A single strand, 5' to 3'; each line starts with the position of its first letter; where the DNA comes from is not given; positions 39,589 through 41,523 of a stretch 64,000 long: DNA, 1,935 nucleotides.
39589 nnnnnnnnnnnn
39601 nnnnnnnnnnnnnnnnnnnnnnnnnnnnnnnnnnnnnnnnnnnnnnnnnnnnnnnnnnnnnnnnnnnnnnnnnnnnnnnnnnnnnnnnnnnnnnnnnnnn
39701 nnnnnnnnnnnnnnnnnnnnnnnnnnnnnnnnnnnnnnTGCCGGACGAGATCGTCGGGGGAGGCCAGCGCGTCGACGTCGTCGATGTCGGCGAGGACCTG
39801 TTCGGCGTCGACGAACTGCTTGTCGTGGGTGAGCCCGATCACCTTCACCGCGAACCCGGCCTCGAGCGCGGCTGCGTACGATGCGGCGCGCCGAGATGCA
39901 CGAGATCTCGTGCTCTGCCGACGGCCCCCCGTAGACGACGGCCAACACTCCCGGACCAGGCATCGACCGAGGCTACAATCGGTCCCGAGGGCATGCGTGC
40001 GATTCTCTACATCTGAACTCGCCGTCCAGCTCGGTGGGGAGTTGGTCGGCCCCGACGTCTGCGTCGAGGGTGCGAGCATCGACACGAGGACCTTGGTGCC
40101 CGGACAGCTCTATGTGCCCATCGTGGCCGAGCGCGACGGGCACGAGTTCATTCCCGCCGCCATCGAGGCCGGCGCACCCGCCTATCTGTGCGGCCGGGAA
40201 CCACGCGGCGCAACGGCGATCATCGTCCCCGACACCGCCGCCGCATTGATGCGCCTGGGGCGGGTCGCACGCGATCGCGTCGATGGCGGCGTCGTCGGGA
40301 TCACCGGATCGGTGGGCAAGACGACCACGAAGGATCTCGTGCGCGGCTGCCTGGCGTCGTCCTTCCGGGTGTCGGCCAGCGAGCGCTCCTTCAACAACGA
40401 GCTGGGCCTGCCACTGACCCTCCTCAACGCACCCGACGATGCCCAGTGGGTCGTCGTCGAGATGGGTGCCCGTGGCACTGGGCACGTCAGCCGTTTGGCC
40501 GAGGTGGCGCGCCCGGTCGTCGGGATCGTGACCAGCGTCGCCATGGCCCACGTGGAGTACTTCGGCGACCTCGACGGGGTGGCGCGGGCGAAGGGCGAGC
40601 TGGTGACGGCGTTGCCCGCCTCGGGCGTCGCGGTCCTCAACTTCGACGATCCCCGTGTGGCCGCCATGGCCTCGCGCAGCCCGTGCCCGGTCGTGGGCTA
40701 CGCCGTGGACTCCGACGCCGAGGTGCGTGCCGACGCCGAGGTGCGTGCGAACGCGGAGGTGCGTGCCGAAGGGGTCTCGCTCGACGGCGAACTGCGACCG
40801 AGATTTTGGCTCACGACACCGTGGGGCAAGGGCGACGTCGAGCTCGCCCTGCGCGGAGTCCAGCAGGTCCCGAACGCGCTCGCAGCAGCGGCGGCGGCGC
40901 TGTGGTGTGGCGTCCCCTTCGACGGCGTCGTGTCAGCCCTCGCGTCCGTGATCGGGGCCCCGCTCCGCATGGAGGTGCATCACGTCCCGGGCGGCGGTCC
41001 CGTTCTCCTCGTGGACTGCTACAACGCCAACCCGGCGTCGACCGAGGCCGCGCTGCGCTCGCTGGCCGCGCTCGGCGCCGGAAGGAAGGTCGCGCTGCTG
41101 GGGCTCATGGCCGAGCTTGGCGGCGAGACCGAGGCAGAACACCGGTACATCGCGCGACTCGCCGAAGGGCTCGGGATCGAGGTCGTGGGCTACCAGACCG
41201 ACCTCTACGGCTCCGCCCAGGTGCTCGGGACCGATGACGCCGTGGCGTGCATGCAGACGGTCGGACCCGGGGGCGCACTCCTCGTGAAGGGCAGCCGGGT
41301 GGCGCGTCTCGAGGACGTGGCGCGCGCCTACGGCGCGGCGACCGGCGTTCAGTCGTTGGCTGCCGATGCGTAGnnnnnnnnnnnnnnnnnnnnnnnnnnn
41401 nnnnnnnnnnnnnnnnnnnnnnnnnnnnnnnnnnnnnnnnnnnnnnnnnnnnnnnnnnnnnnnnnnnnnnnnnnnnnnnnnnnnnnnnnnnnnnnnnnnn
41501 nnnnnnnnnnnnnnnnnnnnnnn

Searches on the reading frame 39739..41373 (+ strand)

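Call 15: search_protein_families(library=pfam, proteins=[window:39739-41373:+], max_evalue=0.0001)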
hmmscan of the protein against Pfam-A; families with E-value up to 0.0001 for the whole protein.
window:39739-41373:+ (544 aa): 2 families
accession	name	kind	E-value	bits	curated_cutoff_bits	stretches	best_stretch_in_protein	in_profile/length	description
PF08245.18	Mur_ligase_M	-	1.9e-39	136.1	24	1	188-387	1-200/200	Mur ligase middle domain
PF02875.26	Mur_ligase_C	-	3.7e-12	47.6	28.4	1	410-477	2-67/127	Mur ligase, glutamate ligase domain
